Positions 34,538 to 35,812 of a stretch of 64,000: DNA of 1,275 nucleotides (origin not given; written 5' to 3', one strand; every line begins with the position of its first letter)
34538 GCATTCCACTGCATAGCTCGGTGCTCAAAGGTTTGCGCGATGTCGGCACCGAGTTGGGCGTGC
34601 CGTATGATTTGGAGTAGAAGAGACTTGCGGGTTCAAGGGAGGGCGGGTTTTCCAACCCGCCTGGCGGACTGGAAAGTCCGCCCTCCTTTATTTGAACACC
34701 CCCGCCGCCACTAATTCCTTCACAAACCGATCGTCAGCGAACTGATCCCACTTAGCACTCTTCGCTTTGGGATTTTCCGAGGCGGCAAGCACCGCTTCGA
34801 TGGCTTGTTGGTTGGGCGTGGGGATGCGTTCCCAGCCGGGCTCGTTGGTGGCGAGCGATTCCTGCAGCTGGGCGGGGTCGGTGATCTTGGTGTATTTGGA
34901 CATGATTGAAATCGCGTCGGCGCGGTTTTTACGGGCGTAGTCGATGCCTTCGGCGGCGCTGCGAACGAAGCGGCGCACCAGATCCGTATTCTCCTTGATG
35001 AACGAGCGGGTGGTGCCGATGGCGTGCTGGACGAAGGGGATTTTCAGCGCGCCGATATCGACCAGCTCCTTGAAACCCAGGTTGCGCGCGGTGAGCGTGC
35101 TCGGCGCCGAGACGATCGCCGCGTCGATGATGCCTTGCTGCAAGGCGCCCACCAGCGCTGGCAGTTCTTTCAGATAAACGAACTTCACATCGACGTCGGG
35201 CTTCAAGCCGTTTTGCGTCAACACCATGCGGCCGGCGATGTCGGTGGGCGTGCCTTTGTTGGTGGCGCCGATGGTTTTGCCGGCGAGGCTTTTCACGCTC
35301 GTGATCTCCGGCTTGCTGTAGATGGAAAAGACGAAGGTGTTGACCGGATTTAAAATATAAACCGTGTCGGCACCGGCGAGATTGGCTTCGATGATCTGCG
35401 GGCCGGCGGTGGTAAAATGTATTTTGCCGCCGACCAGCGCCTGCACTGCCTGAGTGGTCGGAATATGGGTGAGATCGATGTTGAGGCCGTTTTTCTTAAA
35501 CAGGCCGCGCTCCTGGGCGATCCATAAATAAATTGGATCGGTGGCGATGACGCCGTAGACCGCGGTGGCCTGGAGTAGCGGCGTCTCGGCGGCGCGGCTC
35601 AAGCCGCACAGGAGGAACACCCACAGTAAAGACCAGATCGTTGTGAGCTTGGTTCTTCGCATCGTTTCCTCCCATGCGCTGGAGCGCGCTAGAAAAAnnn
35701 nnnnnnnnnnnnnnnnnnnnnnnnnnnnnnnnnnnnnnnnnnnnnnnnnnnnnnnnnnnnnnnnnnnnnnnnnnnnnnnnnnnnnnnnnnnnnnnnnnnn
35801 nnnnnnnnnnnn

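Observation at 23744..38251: Island of ten orphan periplasmic substrate-binding protein genes with no permease or ATPase partner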

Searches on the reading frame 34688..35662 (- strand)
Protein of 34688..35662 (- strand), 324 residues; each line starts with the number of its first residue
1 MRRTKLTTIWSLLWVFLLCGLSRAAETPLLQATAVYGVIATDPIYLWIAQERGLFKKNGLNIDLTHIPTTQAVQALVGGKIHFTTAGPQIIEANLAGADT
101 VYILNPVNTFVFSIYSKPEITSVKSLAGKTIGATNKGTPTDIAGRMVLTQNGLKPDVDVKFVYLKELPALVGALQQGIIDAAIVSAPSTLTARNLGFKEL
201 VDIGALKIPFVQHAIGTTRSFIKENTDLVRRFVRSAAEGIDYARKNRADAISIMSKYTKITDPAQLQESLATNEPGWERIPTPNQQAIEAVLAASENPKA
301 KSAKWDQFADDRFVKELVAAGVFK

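Call 4: search_protein_families(library=pfam, proteins=[window:34688-35662:-], max_evalue=0.01)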
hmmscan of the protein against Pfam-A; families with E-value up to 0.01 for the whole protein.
window:34688-35662:- (324 aa): 4 families
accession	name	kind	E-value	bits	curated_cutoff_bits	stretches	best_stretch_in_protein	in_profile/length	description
PF09084.16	NMT1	-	1.5e-20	74.5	20.5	1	45-247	6-213/216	NMT1/THI5 like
PF13379.11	NMT1_2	-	1e-13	52.2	24.7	1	43-249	18-246/252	NMT1-like family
PF12974.12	Phosphonate-bd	-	4.3e-06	26.7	27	1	69-189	39-167/242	ABC transporter, phosphonate, periplasmic substrate-binding protein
PF12916.12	DUF3834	-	5.4e-05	23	22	1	127-264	68-189/202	Protein of unknown function (DUF3834)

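Call 12: find_homologous_proteins(query=window:34688-35662:-, max_evalue=0.00001)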
Query window:34688-35662:- (324 aa): 477 proteins with E <= 0.00001 among 5700 candidates; the best 120 are listed.
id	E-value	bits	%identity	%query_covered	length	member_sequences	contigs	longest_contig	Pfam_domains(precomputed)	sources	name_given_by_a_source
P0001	4.3e-208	708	100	100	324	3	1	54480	PF13379.12,PF09084.17,PF12974.13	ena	-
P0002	1.3e-196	670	94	100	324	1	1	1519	PF13379.12,PF09084.17,PF12974.13,PF12916.13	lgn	-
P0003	8.2e-196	668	94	100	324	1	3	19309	PF13379.12,PF09084.17,PF12974.13,PF12916.13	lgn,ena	-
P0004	2.6e-195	666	94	100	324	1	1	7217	PF13379.12,PF09084.17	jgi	-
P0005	3.7e-188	642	89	100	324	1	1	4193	PF13379.12,PF09084.17,PF12974.13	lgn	-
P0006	7.2e-188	642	90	100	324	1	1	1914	PF13379.12,PF09084.17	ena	-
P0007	2.8e-186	636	88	100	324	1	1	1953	PF13379.12,PF09084.17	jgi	jgi:ABC-type nitrate/sulfonate/bicarbonate transport system substrate-binding protein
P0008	1.3e-176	605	85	100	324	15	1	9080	PF13379.12,PF09084.17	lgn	-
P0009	2.0e-175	601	84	100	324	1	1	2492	PF13379.12,PF09084.17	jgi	-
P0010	4.1e-175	600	84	100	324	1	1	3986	PF13379.12,PF09084.17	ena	-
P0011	5.6e-175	599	87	94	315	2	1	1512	PF13379.12,PF09084.17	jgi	-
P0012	2.9e-174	597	85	100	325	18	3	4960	PF13379.12,PF09084.17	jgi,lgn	jgi:ABC-type nitrate/sulfonate/bicarbonate transport system substrate-binding protein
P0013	3.9e-174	596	90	93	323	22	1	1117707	PF13379.12,PF09084.17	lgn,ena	-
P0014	4.8e-173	593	86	96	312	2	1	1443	PF13379.12,PF09084.17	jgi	-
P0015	3.7e-169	580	81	100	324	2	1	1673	PF13379.12,PF09084.17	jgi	jgi:NitT/TauT family transport system substrate-binding protein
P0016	8.6e-169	579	85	97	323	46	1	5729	PF13379.12,PF09084.17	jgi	-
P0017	1.2e-167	575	80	100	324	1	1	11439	PF13379.12,PF09084.17,PF12974.13,PF12916.13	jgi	-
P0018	2.7e-167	574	83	98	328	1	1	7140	PF13379.12,PF09084.17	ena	-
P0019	2.8e-167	574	80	100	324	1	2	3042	PF13379.12,PF09084.17,PF12916.13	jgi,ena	jgi:NitT/TauT family transport system substrate-binding protein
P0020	3.0e-167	574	82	99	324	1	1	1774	PF13379.12,PF09084.17,PF12974.13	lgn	-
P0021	2.2e-166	571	82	99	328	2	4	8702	PF13379.12,PF09084.17,PF12974.13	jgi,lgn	jgi:NitT/TauT family transport system substrate-binding protein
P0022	2.3e-166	571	84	94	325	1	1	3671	PF13379.12,PF09084.17,PF12974.13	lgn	-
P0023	3.8e-166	570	80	100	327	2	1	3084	PF13379.12,PF09084.17,PF12974.13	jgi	jgi:NitT/TauT family transport system substrate-binding protein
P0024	4.8e-166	570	79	100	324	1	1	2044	PF13379.12,PF09084.17,PF12916.13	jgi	jgi:NitT/TauT family transport system substrate-binding protein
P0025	1.9e-165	568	80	100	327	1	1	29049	PF13379.12,PF09084.17,PF12974.13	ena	-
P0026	5.5e-165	566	85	94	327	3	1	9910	PF13379.12,PF09084.17,PF12974.13,PF12916.13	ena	-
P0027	6.3e-165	566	84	93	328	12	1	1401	PF13379.12,PF09084.17,PF12974.13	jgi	jgi:NitT/TauT family transport system substrate-binding protein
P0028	6.9e-165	566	85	94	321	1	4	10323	PF13379.12,PF09084.17,PF12974.13,PF12916.13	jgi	jgi:NitT/TauT family transport system substrate-binding protein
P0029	2.5e-164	564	80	100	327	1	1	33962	PF13379.12,PF09084.17,PF12974.13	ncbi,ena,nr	ncbi:MAG: ABC transporter substrate-binding protein [Deltaproteobacteria bacterium]|nr:ABC transport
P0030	7.9e-164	563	84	93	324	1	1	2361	PF13379.12,PF09084.17,PF12916.13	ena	-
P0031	1.3e-162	559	86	91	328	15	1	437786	PF13379.12,PF09084.17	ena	-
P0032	7.2e-159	546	75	99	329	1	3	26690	PF13379.12,PF09084.17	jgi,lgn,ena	-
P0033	7.9e-159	546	85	91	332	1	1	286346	PF13379.12,PF09084.17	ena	-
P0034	1.3e-158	545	77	98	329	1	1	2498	PF13379.12,PF09084.17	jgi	jgi:ABC-type nitrate/sulfonate/bicarbonate transport system substrate-binding protein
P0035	4.9e-158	544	80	93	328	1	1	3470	PF13379.12,PF09084.17,PF12974.13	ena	-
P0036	5.0e-158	544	76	97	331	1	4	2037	PF13379.12,PF09084.17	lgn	-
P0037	6.9e-158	543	77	99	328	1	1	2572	PF13379.12,PF09084.17,PF12974.13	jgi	jgi:ABC-type nitrate/sulfonate/bicarbonate transport system substrate-binding protein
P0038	1.8e-157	542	77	97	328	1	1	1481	PF13379.12,PF09084.17,PF12974.13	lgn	-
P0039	1.9e-157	542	77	97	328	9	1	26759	PF13379.12,PF09084.17,PF12974.13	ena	-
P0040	4.7e-157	540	80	93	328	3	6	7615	PF13379.12,PF09084.17,PF12974.13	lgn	-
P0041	9.5e-157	539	77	94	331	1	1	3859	PF13379.12,PF09084.17,PF12974.13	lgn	-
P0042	1.7e-156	539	76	97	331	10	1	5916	PF13379.12,PF09084.17,PF12974.13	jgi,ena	-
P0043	1.7e-156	538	80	93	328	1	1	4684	PF13379.12,PF09084.17,PF12974.13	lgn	-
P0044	2.4e-156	538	76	97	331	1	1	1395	PF13379.12,PF09084.17,PF12974.13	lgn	-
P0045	4.6e-156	537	78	93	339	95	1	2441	PF13379.12,PF09084.17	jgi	jgi:ABC-type nitrate/sulfonate/bicarbonate transport system substrate-binding protein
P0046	5.5e-156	537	73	100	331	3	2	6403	PF13379.12,PF09084.17,PF12974.13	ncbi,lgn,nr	ncbi:MAG TPA: ABC transporter substrate-binding protein [Candidatus Limnocylindrales bacterium]|nr:A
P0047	9.4e-156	536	78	94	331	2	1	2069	PF13379.12,PF09084.17,PF12974.13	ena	-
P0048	1.2e-155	536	75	97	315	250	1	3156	PF13379.12,PF09084.17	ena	-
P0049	2.4e-155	535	75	100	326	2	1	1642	PF13379.12,PF09084.17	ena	-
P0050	1.4e-154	532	78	94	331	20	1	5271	PF13379.12,PF09084.17,PF12974.13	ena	-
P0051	4.1e-154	531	72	100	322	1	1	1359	PF13379.12,PF09084.17,PF12974.13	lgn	-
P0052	1.2e-153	529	73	100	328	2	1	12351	PF13379.12,PF09084.17,PF12974.13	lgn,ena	-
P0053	3.3e-153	528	75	97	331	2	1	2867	PF13379.12,PF09084.17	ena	-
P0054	3.3e-153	528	75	95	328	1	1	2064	PF13379.12,PF09084.17,PF12974.13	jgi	jgi:ABC-type nitrate/sulfonate/bicarbonate transport system substrate-binding protein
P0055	4.5e-153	527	74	99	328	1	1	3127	PF13379.12,PF09084.17,PF12974.13,PF12916.13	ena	-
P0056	3.3e-152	524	88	84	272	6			PF13379.12,PF09084.17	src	-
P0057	3.8e-152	524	75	94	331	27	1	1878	PF13379.12,PF09084.17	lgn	-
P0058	1.6e-151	522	74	95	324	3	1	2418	PF13379.12,PF09084.17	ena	-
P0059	4.5e-151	521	72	97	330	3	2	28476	PF13379.12,PF09084.17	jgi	jgi:NitT/TauT family transport system substrate-binding protein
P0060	5.7e-151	520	72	100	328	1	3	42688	PF13379.12,PF09084.17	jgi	jgi:ABC-type nitrate/sulfonate/bicarbonate transport system substrate-binding protein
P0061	7.7e-151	520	72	100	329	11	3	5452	PF13379.12,PF09084.17,PF12974.13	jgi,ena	-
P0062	1.2e-150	519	73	95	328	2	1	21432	PF13379.12,PF09084.17,PF12974.13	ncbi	-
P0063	1.3e-150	519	75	94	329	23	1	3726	PF13379.12,PF09084.17,PF12974.13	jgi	jgi:ABC-type nitrate/sulfonate/bicarbonate transport system substrate-binding protein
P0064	2.2e-150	518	74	99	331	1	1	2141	PF13379.12,PF09084.17,PF12974.13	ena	-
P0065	8.1e-150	517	73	100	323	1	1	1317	PF13379.12,PF09084.17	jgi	jgi:ABC-type nitrate/sulfonate/bicarbonate transport system substrate-binding protein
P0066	9.0e-150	516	73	98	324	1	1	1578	PF13379.12,PF09084.17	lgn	-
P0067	1.2e-149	516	73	97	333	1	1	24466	PF13379.12,PF09084.17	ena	-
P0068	1.4e-149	516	74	97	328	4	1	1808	PF13379.12,PF09084.17,PF12974.13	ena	-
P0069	1.7e-149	516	74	95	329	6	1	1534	PF13379.12,PF09084.17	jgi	jgi:NitT/TauT family transport system substrate-binding protein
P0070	1.9e-149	515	71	99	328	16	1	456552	PF13379.12,PF09084.17,PF12974.13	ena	-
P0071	2.6e-149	515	74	95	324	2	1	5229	PF13379.12,PF09084.17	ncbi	-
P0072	3.3e-149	515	73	94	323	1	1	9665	PF13379.12,PF09084.17,PF12974.13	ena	-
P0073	4.2e-149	514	75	93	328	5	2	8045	PF13379.12,PF09084.17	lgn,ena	-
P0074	5.3e-149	514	74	97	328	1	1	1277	PF13379.12,PF09084.17,PF12974.13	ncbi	-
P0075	5.3e-149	514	74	99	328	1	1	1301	PF13379.12,PF09084.17,PF12974.13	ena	-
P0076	1.3e-148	513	75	92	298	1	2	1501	PF13379.12,PF09084.17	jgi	jgi:ABC-type nitrate/sulfonate/bicarbonate transport system substrate-binding protein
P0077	2.2e-148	512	75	95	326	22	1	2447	PF13379.12,PF09084.17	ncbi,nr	ncbi:MAG: ABC transporter substrate-binding protein [Deltaproteobacteria bacterium]|nr:ABC transport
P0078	2.5e-148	512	74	95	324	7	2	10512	PF13379.12,PF09084.17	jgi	jgi:ABC-type nitrate/sulfonate/bicarbonate transport system substrate-binding protein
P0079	3.4e-148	511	74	95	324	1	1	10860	PF13379.12,PF09084.17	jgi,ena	-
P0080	3.8e-148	511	71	100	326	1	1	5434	PF13379.12,PF09084.17,PF12974.13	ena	-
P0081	4.6e-148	511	73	95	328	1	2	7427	PF13379.12,PF09084.17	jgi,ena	jgi:NitT/TauT family transport system substrate-binding protein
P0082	4.6e-148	511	71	100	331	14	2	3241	PF13379.12,PF09084.17,PF12974.13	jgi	jgi:NitT/TauT family transport system substrate-binding protein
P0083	5.0e-148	511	73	94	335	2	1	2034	PF13379.12,PF09084.17,PF12974.13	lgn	-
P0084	5.2e-148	511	74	94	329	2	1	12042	PF13379.12,PF09084.17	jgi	jgi:ABC-type nitrate/sulfonate/bicarbonate transport system substrate-binding protein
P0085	6.8e-148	510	73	98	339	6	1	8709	PF13379.12,PF09084.17,PF12974.13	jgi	jgi:NitT/TauT family transport system substrate-binding protein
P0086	7.6e-148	510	73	97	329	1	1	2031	PF13379.12,PF09084.17,PF12974.13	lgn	-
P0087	2.1e-147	509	75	91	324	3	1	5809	PF13379.12,PF09084.17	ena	-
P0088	2.5e-147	508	75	90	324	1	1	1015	PF13379.12,PF09084.17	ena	-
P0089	2.5e-147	508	72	99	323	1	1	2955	PF13379.12,PF09084.17,PF12974.13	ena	-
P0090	2.6e-147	508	72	97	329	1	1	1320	PF13379.12,PF09084.17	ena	-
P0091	2.6e-147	508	72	97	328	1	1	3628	PF13379.12,PF09084.17,PF12974.13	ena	-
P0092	2.7e-147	508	71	100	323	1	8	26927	PF13379.12,PF09084.17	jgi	jgi:ABC-type nitrate/sulfonate/bicarbonate transport system substrate-binding protein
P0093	3.6e-147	508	74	94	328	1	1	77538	PF13379.12,PF09084.17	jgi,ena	-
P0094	3.7e-147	508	70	100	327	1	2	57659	PF13379.12,PF09084.17,PF12916.13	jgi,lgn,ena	-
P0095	3.7e-147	508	71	100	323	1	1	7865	PF13379.12,PF09084.17,PF12974.13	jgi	jgi:ABC-type nitrate/sulfonate/bicarbonate transport system substrate-binding protein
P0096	5.4e-147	507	74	94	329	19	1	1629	PF13379.12,PF09084.17,PF12974.13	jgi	jgi:ABC-type nitrate/sulfonate/bicarbonate transport system substrate-binding protein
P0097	7.4e-147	507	70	97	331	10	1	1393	PF13379.12,PF09084.17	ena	-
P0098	8.1e-147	507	72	93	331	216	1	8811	PF13379.12,PF09084.17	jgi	-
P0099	8.2e-147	507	72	99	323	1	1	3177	PF13379.12,PF09084.17,PF12974.13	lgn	-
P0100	8.5e-147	507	72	97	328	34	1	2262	PF13379.12,PF09084.17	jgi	jgi:ABC-type nitrate/sulfonate/bicarbonate transport system substrate-binding protein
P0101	8.7e-147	507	73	95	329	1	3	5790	PF13379.12,PF09084.17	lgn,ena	-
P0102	1.1e-146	506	72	97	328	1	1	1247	PF13379.12,PF09084.17,PF12974.13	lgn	-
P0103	1.1e-146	506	71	99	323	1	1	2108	PF13379.12,PF09084.17,PF12974.13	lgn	-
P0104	1.2e-146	506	72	99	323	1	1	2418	PF13379.12,PF09084.17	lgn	-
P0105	1.2e-146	506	71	100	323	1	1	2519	PF13379.12,PF09084.17,PF12974.13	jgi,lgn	-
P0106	1.3e-146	506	71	100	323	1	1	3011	PF13379.12,PF09084.17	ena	-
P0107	1.5e-146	506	71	98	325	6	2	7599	PF13379.12,PF09084.17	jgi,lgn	jgi:ABC-type nitrate/sulfonate/bicarbonate transport system substrate-binding protein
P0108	1.6e-146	506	72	93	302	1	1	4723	PF13379.12,PF09084.17,PF12974.13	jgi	jgi:ABC-type nitrate/sulfonate/bicarbonate transport system substrate-binding protein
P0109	1.6e-146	506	71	100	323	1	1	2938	PF13379.12,PF09084.17,PF12974.13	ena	-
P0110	1.7e-146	506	72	99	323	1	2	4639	PF13379.12,PF09084.17,PF12974.13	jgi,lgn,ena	-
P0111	1.7e-146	506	72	94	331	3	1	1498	PF13379.12,PF09084.17,PF12974.13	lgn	-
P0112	1.7e-146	506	71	100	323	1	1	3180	PF13379.12,PF09084.17,PF12974.13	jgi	-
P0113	2.3e-146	505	71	99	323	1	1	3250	PF13379.12,PF09084.17,PF12974.13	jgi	-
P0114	3.1e-146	505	71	100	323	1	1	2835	PF13379.12,PF09084.17,PF12974.13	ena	-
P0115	3.2e-146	505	70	98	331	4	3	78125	PF13379.12,PF09084.17,PF12974.13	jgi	jgi:ABC-type nitrate/sulfonate/bicarbonate transport system substrate-binding protein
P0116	3.4e-146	505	71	97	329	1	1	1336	PF13379.12,PF09084.17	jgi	-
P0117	3.4e-146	505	70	100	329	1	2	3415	PF13379.12,PF09084.17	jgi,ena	-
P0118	4.0e-146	504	69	100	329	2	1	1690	PF13379.12,PF09084.17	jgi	-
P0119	4.1e-146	504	74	91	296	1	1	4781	PF13379.12,PF09084.17,PF12974.13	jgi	jgi:NitT/TauT family transport system substrate-binding protein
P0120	4.3e-146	504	74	91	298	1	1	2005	PF13379.12,PF09084.17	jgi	jgi:ABC-type nitrate/sulfonate/bicarbonate transport system substrate-binding protein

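Call 13: find_encoding_contigs(protein=P0013, flank=10000, max_places=2)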
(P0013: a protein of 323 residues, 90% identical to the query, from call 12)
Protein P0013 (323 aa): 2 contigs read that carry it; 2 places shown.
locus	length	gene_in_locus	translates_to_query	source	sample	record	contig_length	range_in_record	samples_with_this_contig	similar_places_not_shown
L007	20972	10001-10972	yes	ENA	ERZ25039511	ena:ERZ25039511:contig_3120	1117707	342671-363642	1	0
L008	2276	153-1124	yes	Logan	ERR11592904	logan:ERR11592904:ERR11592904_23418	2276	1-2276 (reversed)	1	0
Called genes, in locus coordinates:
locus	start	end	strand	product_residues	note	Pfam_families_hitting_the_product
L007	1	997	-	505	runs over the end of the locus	PF06277:EutA, PF01869:BcrAD_BadFG (faint)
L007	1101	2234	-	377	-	PF00190:Cupin_1 (weak), PF07883:Cupin_2 (faint)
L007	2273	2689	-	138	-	PF02823:ATP-synt_DE_N, PF00401:ATP-synt_DE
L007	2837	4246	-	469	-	PF02874:ATP-synt_ab_N, PF00006:ATP-synt_ab, PF22919:ATP-synt_VA_C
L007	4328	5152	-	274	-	PF00231:ATP-synt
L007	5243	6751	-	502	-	PF02874:ATP-synt_ab_N, PF09378:HAS-barrel (weak), PF00006:ATP-synt_ab, PF00306:ATP-synt_ab_C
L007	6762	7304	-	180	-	PF00213:OSCP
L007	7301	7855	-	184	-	PF00430:ATP-synt_B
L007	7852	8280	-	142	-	PF00430:ATP-synt_B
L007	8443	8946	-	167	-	PF04519:Bactofilin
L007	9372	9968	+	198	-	PF00160:Pro_isomerase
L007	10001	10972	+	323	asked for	PF09084:NMT1, PF13379:NMT1_2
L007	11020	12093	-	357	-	PF02615:Ldh_2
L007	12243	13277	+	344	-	PF13379:NMT1_2, PF12974:Phosphonate-bd (weak), PF09084:NMT1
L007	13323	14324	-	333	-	PF13531:SBP_bac_11, PF13416:SBP_bac_8, PF13343:SBP_bac_6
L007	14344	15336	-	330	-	PF13379:NMT1_2 (faint), PF09084:NMT1, PF12974:Phosphonate-bd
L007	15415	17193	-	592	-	PF03600:CitMHS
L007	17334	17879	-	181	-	PF01625:PMSR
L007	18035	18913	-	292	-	-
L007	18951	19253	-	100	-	-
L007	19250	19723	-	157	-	-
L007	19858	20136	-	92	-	-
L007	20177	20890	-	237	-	PF03401:TctC (weak)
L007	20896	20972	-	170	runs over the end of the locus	-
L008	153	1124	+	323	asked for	PF09084:NMT1, PF13379:NMT1_2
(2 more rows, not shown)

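Call 14: find_encoding_contigs(protein=P0070, flank=10000, max_places=2)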
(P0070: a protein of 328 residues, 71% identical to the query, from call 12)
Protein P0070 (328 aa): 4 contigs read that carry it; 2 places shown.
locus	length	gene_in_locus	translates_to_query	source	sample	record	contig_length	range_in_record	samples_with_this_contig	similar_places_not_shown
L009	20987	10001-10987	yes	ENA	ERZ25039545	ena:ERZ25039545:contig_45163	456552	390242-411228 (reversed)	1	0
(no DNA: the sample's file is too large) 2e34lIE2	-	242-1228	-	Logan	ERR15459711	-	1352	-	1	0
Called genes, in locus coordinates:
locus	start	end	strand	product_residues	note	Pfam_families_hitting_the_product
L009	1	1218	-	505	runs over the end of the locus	PF06277:EutA, PF01869:BcrAD_BadFG (faint)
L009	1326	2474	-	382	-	PF00190:Cupin_1 (weak), PF07883:Cupin_2 (faint)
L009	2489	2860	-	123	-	PF02823:ATP-synt_DE_N, PF00401:ATP-synt_DE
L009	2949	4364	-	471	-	PF02874:ATP-synt_ab_N, PF00006:ATP-synt_ab, PF22919:ATP-synt_VA_C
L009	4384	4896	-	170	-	PF00231:ATP-synt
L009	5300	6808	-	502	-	PF02874:ATP-synt_ab_N, PF00006:ATP-synt_ab, PF00306:ATP-synt_ab_C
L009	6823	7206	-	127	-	PF00213:OSCP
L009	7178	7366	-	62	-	-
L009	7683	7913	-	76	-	-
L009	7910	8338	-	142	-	PF00430:ATP-synt_B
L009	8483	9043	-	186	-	PF04519:Bactofilin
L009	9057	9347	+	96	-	-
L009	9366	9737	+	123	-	PF00160:Pro_isomerase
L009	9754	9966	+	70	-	PF00160:Pro_isomerase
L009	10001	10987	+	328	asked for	PF09084:NMT1, PF12974:Phosphonate-bd (weak), PF13379:NMT1_2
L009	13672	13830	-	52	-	PF13379:NMT1_2 (weak)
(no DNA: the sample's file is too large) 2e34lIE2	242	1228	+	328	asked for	PF09084:NMT1, PF12974:Phosphonate-bd (weak), PF13379:NMT1_2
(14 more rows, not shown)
